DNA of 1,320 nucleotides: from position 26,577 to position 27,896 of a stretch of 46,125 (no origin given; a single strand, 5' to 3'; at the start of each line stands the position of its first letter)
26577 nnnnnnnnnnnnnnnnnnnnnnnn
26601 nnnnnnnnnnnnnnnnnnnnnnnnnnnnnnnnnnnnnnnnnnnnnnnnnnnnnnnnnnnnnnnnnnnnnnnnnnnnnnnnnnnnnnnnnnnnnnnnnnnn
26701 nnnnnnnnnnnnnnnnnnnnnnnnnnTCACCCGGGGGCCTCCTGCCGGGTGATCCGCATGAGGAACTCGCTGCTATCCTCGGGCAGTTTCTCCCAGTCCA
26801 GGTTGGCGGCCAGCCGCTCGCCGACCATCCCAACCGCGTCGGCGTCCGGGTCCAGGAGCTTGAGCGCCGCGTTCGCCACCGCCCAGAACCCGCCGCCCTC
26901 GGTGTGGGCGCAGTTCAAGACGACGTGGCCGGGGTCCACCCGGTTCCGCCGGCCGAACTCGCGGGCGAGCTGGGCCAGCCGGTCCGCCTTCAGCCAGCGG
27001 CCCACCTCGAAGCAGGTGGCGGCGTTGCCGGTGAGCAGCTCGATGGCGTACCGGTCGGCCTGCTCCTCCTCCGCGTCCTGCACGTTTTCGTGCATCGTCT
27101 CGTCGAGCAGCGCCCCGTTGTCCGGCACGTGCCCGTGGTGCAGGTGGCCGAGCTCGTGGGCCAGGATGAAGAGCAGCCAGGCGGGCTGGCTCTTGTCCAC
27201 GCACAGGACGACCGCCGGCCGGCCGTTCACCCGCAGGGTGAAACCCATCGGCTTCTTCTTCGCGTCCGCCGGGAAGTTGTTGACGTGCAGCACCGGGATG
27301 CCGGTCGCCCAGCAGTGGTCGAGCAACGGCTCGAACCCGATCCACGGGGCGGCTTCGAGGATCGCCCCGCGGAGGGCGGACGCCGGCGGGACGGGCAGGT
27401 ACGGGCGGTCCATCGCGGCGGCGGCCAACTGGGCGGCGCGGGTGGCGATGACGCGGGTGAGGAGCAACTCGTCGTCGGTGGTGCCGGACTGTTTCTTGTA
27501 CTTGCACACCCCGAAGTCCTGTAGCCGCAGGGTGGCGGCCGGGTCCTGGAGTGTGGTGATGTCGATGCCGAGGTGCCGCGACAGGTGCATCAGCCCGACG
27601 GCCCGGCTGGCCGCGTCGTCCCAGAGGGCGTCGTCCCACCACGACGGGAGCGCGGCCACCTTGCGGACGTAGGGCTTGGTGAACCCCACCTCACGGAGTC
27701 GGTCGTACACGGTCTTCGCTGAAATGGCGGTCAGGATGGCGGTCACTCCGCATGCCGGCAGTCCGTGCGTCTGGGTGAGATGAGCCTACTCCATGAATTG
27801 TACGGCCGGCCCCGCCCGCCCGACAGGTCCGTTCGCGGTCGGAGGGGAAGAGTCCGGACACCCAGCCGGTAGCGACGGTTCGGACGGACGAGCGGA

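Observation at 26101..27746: Overlapping ImmA/IrrE metalloprotease plus PIN-like nuclease gene pair lacking the usual XRE partner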

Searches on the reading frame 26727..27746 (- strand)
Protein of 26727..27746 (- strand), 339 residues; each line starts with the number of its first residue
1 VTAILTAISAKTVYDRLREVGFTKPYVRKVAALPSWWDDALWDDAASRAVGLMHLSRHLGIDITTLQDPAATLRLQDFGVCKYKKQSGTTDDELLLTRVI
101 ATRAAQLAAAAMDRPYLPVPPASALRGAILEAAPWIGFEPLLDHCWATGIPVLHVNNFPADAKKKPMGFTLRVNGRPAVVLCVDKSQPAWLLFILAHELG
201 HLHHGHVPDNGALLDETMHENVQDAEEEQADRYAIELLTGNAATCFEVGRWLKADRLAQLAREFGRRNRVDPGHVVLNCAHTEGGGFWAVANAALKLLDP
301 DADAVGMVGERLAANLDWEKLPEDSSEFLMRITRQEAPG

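Call 3: search_protein_families(library=pfam, proteins=[window:26727-27746:-], max_evalue=1)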
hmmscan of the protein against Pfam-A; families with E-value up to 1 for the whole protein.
window:26727-27746:- (339 aa): 3 families
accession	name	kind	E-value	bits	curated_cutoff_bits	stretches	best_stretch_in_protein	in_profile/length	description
PF06114.19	Peptidase_M78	-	1.6e-05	25.1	22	1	192-242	43-90/123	IrrE N-terminal-like domain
PF01435.24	Peptidase_M48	-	0.1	12.8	20.3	1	189-207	63-81/186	Peptidase family M48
PF00536.37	SAM_1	-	0.16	12.8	23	1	244-272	4-31/64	SAM domain (Sterile alpha motif)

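Call 4: search_protein_families(library=ncbifam, proteins=[window:26727-27746:-], max_evalue=1)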
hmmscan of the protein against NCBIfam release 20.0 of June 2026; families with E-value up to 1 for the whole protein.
window:26727-27746:- (339 aa): 2 families
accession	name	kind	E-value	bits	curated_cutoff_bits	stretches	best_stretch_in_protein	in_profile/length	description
NF007238.0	PRK09672.1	equivalog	0.0015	17.8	274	1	193-242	167-208/309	phage exclusion protein Lit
NF052239.1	antitox_spr1629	equivalog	0.12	11.5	335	1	174-238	191-250/377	spr1629 family repressor/antitoxin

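Call 5: search_protein_families(library=padloc, proteins=[window:26727-27746:-], max_evalue=1)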
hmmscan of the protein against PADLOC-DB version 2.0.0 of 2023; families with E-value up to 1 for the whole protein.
window:26727-27746:- (339 aa): 14 families
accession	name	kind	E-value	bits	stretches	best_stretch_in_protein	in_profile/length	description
PDLC04141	capP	-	9.7e-06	23.2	1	184-264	60-139/242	capP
PDLC03982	PD-Lambda-2_B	-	1.3e-05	22.7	1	174-243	273-340/402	-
PDLC03951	RmrA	-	4.8e-05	20.5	1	173-260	187-267/400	-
PDLC03952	RmrA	-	8e-05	19.6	1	169-248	198-273/395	-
PDLC03011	peptidase_U41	-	9.3e-05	20.1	1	191-241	159-198/378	-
PDLC04776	PDC-M69B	-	0.00047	17.9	1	165-239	56-129/272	-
PDLC03949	RmrA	-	0.0016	15.4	1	168-261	167-248/363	-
PDLC03954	RmrA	-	0.0016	15.4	1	168-238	185-251/380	-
PDLC03947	RmrA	-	0.0017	15.2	1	174-238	191-251/383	-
PDLC03948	RmrA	-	0.0026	14.7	1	174-239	190-251/397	-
PDLC03955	RmrA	-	0.008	13.4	1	165-265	188-277/371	-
PDLC03945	RmrA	-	0.0085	13.3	1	174-238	191-250/394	-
PDLC03944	RmrA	-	0.032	11.3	1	176-238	184-242/384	-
PDLC03956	RmrA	-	0.036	11.1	1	173-248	188-257/399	-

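Call 14: find_homologous_proteins(query=window:26727-27746:-)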
Query window:26727-27746:- (339 aa): 582 proteins with E <= 0.001 among 8000 candidates; the best 120 are listed.
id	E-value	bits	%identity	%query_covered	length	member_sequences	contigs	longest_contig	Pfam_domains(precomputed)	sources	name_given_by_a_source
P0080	3.2e-229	778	100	100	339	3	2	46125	PF10463.16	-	-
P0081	3.5e-198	676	87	99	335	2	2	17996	PF10463.16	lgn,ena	-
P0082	8.6e-197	671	87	99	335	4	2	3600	PF10463.16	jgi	-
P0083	5.6e-192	655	85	98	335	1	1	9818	PF10463.16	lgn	-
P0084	3.8e-190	649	83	99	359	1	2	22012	PF10463.16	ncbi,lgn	-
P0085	1.1e-189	648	83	99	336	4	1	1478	PF10463.16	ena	-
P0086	9.0e-189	645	83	99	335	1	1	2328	PF10463.16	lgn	-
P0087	1.2e-185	634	82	99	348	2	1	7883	PF10463.16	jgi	-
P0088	7.8e-185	632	81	99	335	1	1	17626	PF10463.16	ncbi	-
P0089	7.9e-184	628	79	99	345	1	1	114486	PF10463.16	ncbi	ncbi:MAG: ImmA/IrrE family metallo-endopeptidase [Fimbriiglobus sp.]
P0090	5.0e-177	606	76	99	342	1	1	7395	PF06114.20,PF10463.16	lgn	-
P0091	8.8e-177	605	80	94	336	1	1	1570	-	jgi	jgi:Zn-dependent peptidase ImmA (M78 family)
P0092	1.5e-173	595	75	99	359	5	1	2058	PF10463.16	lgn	-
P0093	6.8e-168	576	78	96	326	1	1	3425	PF06114.20,PF10463.16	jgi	jgi:hypothetical protein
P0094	7.6e-167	573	74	96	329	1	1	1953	PF06114.20,PF10463.16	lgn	-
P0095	3.5e-163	561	75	96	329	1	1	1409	PF10463.16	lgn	-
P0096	1.7e-162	558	71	99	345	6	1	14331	PF10463.16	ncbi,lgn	-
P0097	1.3e-157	542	76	90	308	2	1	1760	PF10463.16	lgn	-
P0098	2.9e-157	541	69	98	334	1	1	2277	PF06114.20,PF10463.16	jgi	jgi:hypothetical protein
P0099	1.0e-155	536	81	84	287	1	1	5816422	PF06114.20,PF10463.16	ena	-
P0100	1.3e-155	536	72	99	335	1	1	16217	PF06114.20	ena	-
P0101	1.9e-155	535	70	98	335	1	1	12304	PF06114.20,PF10463.16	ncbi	-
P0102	6.8e-154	530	72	94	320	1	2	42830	PF10463.16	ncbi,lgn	-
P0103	7.4e-153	527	69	99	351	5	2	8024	PF06114.20,PF10463.16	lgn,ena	-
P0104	4.6e-152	524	73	91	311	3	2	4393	PF10463.16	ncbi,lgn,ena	-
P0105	4.5e-150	517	67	99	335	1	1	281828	PF06114.20,PF10463.16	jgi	jgi:Zn-dependent peptidase ImmA (M78 family)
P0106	1.4e-149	516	69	97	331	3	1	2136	PF06114.20,PF10463.16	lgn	-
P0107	7.7e-149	513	69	94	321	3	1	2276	PF10463.16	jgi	-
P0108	4.6e-147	508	68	96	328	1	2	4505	PF10463.16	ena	-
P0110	9.4e-144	497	84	77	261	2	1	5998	PF10463.16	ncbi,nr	ncbi:MAG: hypothetical protein RMJ52_07890 [Gemmataceae bacterium]|nr:hypothetical protein [Gemmatac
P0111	2.0e-140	486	75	84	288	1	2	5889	PF06114.20,PF10463.16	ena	-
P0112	9.7e-140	483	63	97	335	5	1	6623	PF06114.20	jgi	-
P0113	3.4e-137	475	65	96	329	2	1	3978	PF06114.20,PF10463.16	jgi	jgi:IrrE N-terminal-like domain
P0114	6.2e-137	474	70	85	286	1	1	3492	PF06114.20,PF10463.16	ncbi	-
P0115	8.0e-137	474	66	97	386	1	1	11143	PF10463.16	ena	-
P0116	2.2e-135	469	66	96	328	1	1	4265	PF10463.16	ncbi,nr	ncbi:MAG TPA: ImmA/IrrE family metallo-endopeptidase [Gemmataceae bacterium]|nr:ImmA/IrrE family met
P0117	6.4e-134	464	63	98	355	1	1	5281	PF06114.20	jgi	jgi:hypothetical protein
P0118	1.3e-132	460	63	98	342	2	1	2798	PF06114.20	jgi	jgi:IrrE N-terminal-like domain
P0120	7.5e-131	454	62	96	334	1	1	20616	PF06114.20,PF10463.16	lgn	-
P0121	7.6e-131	454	72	84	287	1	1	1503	PF06114.20,PF10463.16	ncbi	-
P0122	1.1e-126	441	62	98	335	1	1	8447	PF10463.16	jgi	jgi:IrrE N-terminal-like domain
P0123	2.9e-126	439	66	87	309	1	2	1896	PF10463.16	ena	-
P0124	7.2e-126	438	61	98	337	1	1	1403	PF06114.20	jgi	jgi:hypothetical protein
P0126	1.5e-125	437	62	94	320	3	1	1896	PF10463.16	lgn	-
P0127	2.3e-125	436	60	97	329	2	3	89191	PF06114.20,PF10463.16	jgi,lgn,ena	jgi:hypothetical protein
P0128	1.1e-122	427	62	90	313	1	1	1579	PF06114.20,PF10463.16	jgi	jgi:Zn-dependent peptidase ImmA (M78 family)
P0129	3.0e-122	426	60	96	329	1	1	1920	PF06114.20,PF10463.16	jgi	-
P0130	7.1e-121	421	61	96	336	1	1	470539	PF06114.20,PF10463.16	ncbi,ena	-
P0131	7.3e-120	418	61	91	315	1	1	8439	PF10463.16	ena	-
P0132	5.3e-119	415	60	96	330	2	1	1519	PF10463.16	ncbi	-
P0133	1.6e-118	414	64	88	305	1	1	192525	PF06114.20,PF10463.16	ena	-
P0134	1.7e-116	407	56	98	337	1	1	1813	PF06114.20,PF10463.16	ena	-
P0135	6.2e-114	399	58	95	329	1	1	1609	PF10463.16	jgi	jgi:IrrE N-terminal-like domain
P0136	2.6e-112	393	57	96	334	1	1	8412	PF06114.20,PF10463.16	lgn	-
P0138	4.1e-111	389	55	95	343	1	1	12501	PF06114.20,PF10463.16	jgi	-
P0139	3.9e-110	386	54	96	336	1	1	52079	PF06114.20,PF10463.16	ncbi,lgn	-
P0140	9.4e-110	385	54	95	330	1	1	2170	PF06114.20,PF10463.16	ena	-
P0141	1.4e-109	384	53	99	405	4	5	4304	PF06114.20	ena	-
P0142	4.8e-109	383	56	96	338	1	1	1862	PF10463.16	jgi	jgi:hypothetical protein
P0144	6.3e-109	382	54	96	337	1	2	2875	PF06114.20,PF10463.16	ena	-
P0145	1.4e-108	381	54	96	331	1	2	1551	PF06114.20,PF10463.16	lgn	-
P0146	3.8e-108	380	54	96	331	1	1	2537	PF06114.20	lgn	-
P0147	5.8e-108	379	54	96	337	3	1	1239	PF06114.20,PF10463.16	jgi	jgi:hypothetical protein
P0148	7.1e-108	379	54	96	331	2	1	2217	PF06114.20,PF10463.16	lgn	-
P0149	7.8e-108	379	56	96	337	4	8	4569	PF06114.20,PF10463.16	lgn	-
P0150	8.6e-108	378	53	98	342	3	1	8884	PF06114.20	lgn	-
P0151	1.2e-107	378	54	96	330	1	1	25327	PF06114.20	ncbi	ncbi:MAG: ImmA/IrrE family metallo-endopeptidase [Isosphaeraceae bacterium]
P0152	1.8e-107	377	62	83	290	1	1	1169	PF06114.20,PF10463.16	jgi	jgi:hypothetical protein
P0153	2.4e-107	377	52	96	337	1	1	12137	PF10463.16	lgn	-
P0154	3.5e-107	376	53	96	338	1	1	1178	PF06114.20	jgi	jgi:Zn-dependent peptidase ImmA (M78 family)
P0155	3.9e-107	376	54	96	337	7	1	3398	PF06114.20,PF10463.16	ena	-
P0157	6.4e-107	376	54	95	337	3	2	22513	PF06114.20,PF10463.16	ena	-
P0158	8.5e-107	375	55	96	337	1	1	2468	PF10463.16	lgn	-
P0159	8.6e-107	375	55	95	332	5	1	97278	PF06114.20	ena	-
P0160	1.0e-106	375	52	100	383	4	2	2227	PF06114.20,PF10463.16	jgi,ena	-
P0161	1.3e-106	375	53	96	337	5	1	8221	PF06114.20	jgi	-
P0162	1.3e-106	375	54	96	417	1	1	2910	PF10463.16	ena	-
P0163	2.0e-106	374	53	96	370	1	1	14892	PF06114.20,PF10463.16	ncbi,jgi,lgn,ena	jgi:hypothetical protein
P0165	2.9e-106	373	54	96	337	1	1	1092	PF06114.20,PF10463.16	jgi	jgi:uncharacterized protein DUF955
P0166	3.9e-106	373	54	95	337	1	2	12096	PF06114.20,PF10463.16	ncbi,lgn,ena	-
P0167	4.7e-106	373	53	95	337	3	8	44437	PF06114.20,PF10463.16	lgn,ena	-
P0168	5.9e-106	372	54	96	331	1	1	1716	PF06114.20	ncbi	ncbi:MAG: ImmA/IrrE family metallo-endopeptidase [Gemmataceae bacterium]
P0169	6.1e-106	372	53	96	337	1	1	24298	PF06114.20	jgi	jgi:IrrE N-terminal-like domain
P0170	6.4e-106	372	53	95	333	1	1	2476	PF06114.20,PF10463.16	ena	-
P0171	6.9e-106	372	53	96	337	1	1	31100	PF06114.20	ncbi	ncbi:MAG: ImmA/IrrE family metallo-endopeptidase [Planctomycetaceae bacterium]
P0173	9.1e-106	372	53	96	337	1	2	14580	PF06114.20,PF10463.16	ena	-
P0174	1.3e-105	371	54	96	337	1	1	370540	PF06114.20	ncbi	-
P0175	1.3e-105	371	54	96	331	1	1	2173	PF06114.20,PF10463.16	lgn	-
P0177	1.5e-105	371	53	96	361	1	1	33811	PF10463.16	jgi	jgi:hypothetical protein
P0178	1.9e-105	371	53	96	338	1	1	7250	PF06114.20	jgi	jgi:hypothetical protein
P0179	2.5e-105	370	53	97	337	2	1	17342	PF06114.20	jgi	jgi:hypothetical protein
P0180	2.8e-105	370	52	98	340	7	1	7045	PF06114.20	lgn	-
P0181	2.9e-105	370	52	95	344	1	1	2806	PF06114.20,PF10463.16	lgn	-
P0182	4.3e-105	370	52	96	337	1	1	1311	PF10463.16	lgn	-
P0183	5.4e-105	369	54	95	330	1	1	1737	PF06114.20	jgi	jgi:IrrE N-terminal-like domain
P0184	9.9e-105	368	53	96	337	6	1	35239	PF06114.20,PF10463.16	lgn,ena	-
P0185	3.1e-104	367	63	78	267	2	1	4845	PF10463.16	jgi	-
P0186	3.7e-104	367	52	97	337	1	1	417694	PF06114.20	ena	-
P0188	6.8e-104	366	52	96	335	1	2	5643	PF10463.16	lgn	-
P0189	7.5e-104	365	52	96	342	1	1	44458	PF06114.20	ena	-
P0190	8.8e-104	365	53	96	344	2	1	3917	PF06114.20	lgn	-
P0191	1.3e-103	365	53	96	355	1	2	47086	PF06114.20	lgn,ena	-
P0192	1.5e-103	364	52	95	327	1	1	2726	PF06114.20,PF10463.16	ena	-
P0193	1.6e-103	364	51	95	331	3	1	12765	PF06114.20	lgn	-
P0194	1.7e-103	364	63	78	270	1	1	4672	PF06114.20,PF10463.16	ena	-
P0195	1.8e-103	364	52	95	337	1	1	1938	PF06114.20,PF10463.16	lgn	-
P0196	2.1e-103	364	53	96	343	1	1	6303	PF06114.20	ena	-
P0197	2.3e-103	364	53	96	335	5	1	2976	PF06114.20,PF10463.16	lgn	-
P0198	2.3e-103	364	52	95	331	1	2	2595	PF06114.20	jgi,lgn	jgi:hypothetical protein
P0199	2.4e-103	364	52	96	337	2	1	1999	PF06114.20,PF10463.16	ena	-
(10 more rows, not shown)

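Call 17: find_encoding_contigs(protein=P0174, flank=5000, max_places=2)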
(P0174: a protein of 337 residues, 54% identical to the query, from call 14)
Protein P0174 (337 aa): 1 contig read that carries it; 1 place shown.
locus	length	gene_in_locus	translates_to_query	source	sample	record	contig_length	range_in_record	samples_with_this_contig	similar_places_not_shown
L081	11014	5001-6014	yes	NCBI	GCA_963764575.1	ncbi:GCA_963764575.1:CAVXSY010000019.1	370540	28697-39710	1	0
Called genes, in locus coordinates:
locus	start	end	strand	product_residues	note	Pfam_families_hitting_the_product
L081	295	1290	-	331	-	PF00072:Response_reg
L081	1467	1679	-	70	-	-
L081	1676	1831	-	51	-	-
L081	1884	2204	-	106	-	-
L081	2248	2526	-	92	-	-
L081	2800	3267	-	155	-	-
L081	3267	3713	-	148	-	PF08551:DUF1751 (weak), PF01694:Rhomboid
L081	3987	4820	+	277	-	PF00149:Metallophos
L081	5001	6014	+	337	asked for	PF06114:Peptidase_M78 (weak)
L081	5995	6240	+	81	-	-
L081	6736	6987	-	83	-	-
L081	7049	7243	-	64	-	-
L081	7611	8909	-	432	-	-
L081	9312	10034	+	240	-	PF07583:PSCyt2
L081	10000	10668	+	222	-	PF07587:PSD1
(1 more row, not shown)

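Call 39: predict_structure(alignment_id=A2)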
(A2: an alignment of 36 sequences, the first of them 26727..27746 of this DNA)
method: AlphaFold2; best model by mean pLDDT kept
length: 339 residues; sequences in the alignment: 36
mean_pLDDT: 90.8   pTM: 0.90
mean pLDDT of the five models: 90.8, 90.5, 90.1, 90.1, 87.4
residues with pLDDT >= 90: 262; 70-90: 62; 50-70: 3; < 50: 12
segments of 3 or more residues with pLDDT < 50: 1-9, 337-339
pLDDT, mean of each block of 10 residues (from residue 1): 40 90 91 87 92 94 92 89 90 91 95 96 98 96 98 93 90 94 94 98 96 87 91 96 84 95 95 95 89 96 95 95 93 70
secondary structure, 60 per line:
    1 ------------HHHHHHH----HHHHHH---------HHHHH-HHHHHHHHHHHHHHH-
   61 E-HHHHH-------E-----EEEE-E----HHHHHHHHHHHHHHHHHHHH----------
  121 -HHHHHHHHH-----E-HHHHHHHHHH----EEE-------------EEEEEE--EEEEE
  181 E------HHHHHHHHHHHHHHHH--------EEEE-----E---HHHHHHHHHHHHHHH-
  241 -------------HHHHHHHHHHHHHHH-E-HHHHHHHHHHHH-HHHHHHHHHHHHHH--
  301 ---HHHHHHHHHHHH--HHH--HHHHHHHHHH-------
elements in order: H13-19 H24-29 H39-43 H45-59 H63-67 E81-84 H91-110 H122-130 H138-147 E152-154 E168-173 E176-181 H188-203 E212-215 H225-239 H254-268 H272-283 H285-298 H304-315 H323-332

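Call 41: search_solved_structures(query=A2, max_evalue=1, show_alignments=3)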
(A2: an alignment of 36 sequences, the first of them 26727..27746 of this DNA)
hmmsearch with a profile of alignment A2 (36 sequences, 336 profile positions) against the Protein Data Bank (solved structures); distinct sequences matched with E-value up to 1: 1.
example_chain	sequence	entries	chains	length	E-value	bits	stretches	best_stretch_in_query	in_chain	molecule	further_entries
7t5t_A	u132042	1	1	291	0.7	11.9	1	183-241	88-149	CapP toxin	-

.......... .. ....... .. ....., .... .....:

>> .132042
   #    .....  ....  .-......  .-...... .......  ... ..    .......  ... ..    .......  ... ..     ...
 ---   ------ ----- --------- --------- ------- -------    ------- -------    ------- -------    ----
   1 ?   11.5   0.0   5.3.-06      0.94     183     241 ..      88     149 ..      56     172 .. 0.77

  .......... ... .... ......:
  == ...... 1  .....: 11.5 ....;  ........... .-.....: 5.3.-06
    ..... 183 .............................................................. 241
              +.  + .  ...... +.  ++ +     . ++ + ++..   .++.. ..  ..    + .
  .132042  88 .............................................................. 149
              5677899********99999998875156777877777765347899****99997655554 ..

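Call 42: fold_search(model_id=the predicted structure, library=pdb)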
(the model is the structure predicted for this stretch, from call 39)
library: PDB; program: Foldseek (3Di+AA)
matches with E <= 10: 62; with E <= 0.001: 0
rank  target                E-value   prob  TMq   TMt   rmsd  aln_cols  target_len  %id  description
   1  7t5t                  8.4e-02  0.98  0.31  0.36   6.3       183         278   18  Structure of Thauera sp. K11 CapP (released 2022-09-14)
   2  3ahm_B                3.9e-01  0.08  0.18  0.12  21.8       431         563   10  Pz peptidase a (released 2010-08-25)
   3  7mhe                  3.9e-01  0.03  0.08  0.09  17.8       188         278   11  Thioesterase Domain of Human Fatty Acid Synthase (FASN-TE) binding a competitive inhibitor SBP-7957 (released 2022-04-20)
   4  2iy3_A                6.1e-01  0.04  0.13  0.11  20.9       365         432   10  Structure of the E. Coli Signal Regognition Particle (released 2006-11-02)
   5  3hoa_A                9.7e-01  0.06  0.20  0.14  19.3       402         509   14  Crystal structure of the Thermus thermophilus M32 carboxypeptidase (released 2009-06-30)
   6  5giv_C                1.0e+00  0.05  0.17  0.13  19.1       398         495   14  Crystal structure of M32 carboxypeptidase from Deinococcus radiodurans R1 (released 2017-07-12)
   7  5giv_A                1.1e+00  0.05  0.18  0.13  18.8       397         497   13  Crystal structure of M32 carboxypeptidase from Deinococcus radiodurans R1 (released 2017-07-12)
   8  3dwc_D                1.5e+00  0.04  0.17  0.13  17.7       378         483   10  Trypanosoma Cruzi Metallocarboxypeptidase 1 (released 2008-09-09)
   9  3dwc_A                1.6e+00  0.04  0.17  0.12  18.2       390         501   11  Trypanosoma Cruzi Metallocarboxypeptidase 1 (released 2008-09-09)
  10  5wvu_A                1.6e+00  0.04  0.18  0.13  20.4       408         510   13  Crystal structure of carboxypeptidase from Thermus thermophilus (released 2017-02-22)
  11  8cem_A                1.9e+00  0.04  0.18  0.09  18.1       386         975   10  Structure of bovine native C3, re-refinement (released 2023-04-05)
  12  5giv_B                2.2e+00  0.03  0.18  0.13  18.0       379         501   14  Crystal structure of M32 carboxypeptidase from Deinococcus radiodurans R1 (released 2017-07-12)
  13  4mjz_B                2.4e+00  0.01  0.11  0.12  20.5       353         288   10  2.75 Angstrom Resolution Crystal Structure of Putative Orotidine-monophosphate-decarboxylase from Toxoplasma gondii. (released 2013-09-25)
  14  4mjz_A                2.7e+00  0.01  0.11  0.12  21.2       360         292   10  2.75 Angstrom Resolution Crystal Structure of Putative Orotidine-monophosphate-decarboxylase from Toxoplasma gondii. (released 2013-09-25)
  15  3au3                  2.8e+00  0.06  0.10  0.11  14.8       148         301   15  Crystal structure of armadillo repeat domain of APC (released 2011-11-02)
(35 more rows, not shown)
